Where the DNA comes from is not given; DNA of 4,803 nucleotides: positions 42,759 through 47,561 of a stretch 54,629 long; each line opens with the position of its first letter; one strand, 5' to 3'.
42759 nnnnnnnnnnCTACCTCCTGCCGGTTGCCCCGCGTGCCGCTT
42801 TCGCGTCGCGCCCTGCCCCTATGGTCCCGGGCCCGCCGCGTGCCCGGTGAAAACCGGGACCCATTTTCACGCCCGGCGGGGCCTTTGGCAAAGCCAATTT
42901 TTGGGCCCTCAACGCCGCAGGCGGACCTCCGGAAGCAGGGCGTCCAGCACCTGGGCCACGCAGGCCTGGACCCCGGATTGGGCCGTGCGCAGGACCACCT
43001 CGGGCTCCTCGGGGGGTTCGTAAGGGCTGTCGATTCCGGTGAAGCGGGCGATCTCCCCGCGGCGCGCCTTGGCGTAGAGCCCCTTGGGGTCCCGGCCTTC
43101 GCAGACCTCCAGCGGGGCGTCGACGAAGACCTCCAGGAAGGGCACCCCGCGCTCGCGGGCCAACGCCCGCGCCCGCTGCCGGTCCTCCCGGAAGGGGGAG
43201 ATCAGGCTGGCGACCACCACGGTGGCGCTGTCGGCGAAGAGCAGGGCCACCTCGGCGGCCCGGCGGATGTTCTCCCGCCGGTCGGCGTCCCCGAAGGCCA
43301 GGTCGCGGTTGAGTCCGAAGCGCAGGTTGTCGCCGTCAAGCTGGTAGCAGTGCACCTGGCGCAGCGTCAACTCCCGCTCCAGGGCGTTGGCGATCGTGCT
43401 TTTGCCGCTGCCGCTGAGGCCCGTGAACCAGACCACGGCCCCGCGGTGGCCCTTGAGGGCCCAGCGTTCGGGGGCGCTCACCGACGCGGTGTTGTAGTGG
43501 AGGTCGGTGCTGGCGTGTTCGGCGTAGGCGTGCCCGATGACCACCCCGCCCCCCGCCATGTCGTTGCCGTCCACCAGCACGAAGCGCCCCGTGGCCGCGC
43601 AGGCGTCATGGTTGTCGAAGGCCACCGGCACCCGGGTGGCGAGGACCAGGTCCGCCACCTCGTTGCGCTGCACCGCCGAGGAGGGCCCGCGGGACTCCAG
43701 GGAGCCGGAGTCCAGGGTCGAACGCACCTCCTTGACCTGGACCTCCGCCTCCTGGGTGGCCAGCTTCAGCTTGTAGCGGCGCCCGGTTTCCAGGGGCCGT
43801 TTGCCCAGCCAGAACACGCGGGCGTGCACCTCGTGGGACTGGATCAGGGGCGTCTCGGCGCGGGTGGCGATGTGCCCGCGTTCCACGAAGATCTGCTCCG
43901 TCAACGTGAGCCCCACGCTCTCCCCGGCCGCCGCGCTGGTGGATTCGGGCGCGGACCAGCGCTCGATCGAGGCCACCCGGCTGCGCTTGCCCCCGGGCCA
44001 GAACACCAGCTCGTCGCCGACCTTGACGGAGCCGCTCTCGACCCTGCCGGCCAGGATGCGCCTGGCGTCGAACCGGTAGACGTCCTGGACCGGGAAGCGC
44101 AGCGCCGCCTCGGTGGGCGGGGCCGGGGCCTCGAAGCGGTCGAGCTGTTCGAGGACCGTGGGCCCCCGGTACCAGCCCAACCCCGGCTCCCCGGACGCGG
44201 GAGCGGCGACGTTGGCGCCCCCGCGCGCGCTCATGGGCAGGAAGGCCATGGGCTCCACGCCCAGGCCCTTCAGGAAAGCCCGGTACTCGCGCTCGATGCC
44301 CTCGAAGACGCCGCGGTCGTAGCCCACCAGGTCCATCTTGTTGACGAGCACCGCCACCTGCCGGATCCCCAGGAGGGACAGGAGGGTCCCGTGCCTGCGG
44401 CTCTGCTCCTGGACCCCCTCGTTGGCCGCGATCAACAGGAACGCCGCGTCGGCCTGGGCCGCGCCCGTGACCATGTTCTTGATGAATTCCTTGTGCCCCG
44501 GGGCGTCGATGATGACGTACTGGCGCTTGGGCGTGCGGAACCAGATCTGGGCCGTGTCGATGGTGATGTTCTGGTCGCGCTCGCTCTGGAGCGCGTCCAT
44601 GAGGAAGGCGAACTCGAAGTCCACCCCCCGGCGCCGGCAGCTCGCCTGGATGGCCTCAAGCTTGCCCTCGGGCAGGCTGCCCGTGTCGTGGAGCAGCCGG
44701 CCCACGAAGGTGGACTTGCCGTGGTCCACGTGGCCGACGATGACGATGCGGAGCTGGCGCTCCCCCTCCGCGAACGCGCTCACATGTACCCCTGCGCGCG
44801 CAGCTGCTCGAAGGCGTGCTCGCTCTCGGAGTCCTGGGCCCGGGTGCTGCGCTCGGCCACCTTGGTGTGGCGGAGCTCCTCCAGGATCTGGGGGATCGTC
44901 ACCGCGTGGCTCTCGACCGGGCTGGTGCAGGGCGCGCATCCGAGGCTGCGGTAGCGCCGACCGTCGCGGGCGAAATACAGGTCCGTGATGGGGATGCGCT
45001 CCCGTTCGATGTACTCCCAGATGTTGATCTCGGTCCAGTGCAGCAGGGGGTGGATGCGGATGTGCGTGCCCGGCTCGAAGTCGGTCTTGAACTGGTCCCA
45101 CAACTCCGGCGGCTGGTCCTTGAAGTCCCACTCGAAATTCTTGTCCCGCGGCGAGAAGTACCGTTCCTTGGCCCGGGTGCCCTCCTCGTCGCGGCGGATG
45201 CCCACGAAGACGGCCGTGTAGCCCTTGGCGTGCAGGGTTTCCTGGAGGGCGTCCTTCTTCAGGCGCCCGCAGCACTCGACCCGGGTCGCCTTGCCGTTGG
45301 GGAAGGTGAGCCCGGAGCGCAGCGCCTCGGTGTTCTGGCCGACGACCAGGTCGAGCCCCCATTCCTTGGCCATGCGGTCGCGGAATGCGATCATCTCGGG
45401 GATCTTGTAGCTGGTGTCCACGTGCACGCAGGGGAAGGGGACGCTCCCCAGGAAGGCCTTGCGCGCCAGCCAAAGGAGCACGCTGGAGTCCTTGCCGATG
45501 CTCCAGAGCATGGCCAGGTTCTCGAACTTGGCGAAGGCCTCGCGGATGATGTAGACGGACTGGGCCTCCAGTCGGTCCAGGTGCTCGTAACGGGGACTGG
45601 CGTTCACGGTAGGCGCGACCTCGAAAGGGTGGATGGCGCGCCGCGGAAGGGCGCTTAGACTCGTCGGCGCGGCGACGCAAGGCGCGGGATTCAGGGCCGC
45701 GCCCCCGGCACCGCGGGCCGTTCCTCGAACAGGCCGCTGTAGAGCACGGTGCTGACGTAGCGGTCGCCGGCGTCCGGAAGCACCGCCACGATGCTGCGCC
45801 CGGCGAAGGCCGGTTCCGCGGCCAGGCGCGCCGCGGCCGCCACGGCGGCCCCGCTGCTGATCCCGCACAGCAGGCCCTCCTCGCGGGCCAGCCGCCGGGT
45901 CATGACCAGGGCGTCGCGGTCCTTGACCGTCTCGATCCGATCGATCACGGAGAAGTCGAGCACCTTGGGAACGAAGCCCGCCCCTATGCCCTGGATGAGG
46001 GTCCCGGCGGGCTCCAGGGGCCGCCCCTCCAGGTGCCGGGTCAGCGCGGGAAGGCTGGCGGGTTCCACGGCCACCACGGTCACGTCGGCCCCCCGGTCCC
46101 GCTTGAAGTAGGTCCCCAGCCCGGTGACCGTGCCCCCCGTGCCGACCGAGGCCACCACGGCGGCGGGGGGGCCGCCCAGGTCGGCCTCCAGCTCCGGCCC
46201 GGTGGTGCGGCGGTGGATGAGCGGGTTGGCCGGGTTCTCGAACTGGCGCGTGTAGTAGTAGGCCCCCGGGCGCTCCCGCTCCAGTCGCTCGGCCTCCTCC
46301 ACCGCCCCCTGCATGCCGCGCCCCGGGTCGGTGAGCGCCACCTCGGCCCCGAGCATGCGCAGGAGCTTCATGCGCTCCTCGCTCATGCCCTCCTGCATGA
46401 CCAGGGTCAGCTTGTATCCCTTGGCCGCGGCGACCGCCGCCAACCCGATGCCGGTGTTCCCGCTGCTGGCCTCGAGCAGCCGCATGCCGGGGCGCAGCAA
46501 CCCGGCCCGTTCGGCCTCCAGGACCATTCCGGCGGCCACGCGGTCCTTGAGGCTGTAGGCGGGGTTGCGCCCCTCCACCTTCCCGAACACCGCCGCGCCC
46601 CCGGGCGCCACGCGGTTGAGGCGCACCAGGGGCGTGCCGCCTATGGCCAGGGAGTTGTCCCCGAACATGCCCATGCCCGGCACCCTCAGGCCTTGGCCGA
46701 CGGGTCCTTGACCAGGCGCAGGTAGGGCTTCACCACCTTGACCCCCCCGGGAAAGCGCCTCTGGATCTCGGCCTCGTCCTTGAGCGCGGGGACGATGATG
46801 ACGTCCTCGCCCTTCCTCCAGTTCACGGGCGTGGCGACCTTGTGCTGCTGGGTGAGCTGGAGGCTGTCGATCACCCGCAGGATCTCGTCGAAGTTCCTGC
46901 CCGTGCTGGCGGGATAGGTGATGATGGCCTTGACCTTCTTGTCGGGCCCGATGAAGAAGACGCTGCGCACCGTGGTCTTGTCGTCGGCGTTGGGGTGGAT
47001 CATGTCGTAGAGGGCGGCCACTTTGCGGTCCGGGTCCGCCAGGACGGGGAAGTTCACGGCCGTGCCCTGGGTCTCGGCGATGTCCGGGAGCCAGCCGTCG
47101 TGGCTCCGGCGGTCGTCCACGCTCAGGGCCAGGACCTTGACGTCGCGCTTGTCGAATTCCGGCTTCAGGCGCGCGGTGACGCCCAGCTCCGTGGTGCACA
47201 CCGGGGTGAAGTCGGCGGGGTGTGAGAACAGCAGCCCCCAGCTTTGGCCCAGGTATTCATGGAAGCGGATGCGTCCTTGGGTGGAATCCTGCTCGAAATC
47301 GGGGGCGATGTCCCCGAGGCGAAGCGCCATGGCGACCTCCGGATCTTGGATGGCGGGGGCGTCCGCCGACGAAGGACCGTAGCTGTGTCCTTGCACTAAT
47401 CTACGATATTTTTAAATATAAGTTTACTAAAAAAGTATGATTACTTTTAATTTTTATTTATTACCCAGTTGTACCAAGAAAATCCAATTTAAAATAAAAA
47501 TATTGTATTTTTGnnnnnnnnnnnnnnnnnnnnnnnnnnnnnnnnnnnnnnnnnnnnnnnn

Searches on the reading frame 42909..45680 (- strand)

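Call 9: search_protein_families(library=pfam, proteins=[window:42909-45680:-], max_evalue=0.001)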
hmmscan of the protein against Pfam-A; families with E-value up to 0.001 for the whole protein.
window:42909-45680:- (923 aa): 10 families
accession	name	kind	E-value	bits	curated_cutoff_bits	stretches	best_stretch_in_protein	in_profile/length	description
PF01583.26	APS_kinase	-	5e-65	218.6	21.1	1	746-897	1-151/152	Adenylylsulphate kinase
PF00009.33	GTP_EFTU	-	8.3e-43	146.6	26.5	1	309-514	3-183/188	Elongation factor Tu GTP binding domain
PF22594.2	GTP-eEF1A_C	-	6.6e-16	59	27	1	618-714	2-100/101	GTP-eEF1A C-terminal domain-like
PF13671.12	AAA_33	-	4.1e-12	47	27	1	749-863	1-114/143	AAA domain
PF01926.29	MMR_HSR1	-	1.9e-06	28.4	21.9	0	371-434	31-100/113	50S ribosome-binding GTPase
PF03144.31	GTP_EFTU_D2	-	5.6e-06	27.1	30.3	1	542-593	3-58/73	Elongation factor Tu domain 2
PF03193.22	RsgA_GTPase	-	5.7e-05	23.4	30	0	746-774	105-133/174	RsgA GTPase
PF13238.12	AAA_18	-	0.00022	22.1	29.4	1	752-859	3-103/128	AAA domain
PF00005.33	ABC_tran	-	0.00047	21.2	25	0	743-774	7-38/137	ABC transporter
PF13555.12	AAA_29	-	0.00072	19.7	27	0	746-769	22-44/61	P-loop containing region of AAA domain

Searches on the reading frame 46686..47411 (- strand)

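Call 9: search_protein_families(library=pfam, proteins=[window:46686-47411:-], max_evalue=0.001)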
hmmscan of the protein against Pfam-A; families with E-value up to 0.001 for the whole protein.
window:46686-47411:- (241 aa): 3 families
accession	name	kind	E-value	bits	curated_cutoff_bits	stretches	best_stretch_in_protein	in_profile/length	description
PF00578.27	AhpC-TSA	-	8e-29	100.5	26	1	33-162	2-123/124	AhpC/TSA family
PF08534.16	Redoxin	-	4.4e-11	43.2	26.6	1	33-175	3-142/148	Redoxin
PF10417.14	1-cysPrx_C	-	6.2e-11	42.5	21.1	1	183-219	1-38/41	C-terminal domain of 1-Cys peroxiredoxin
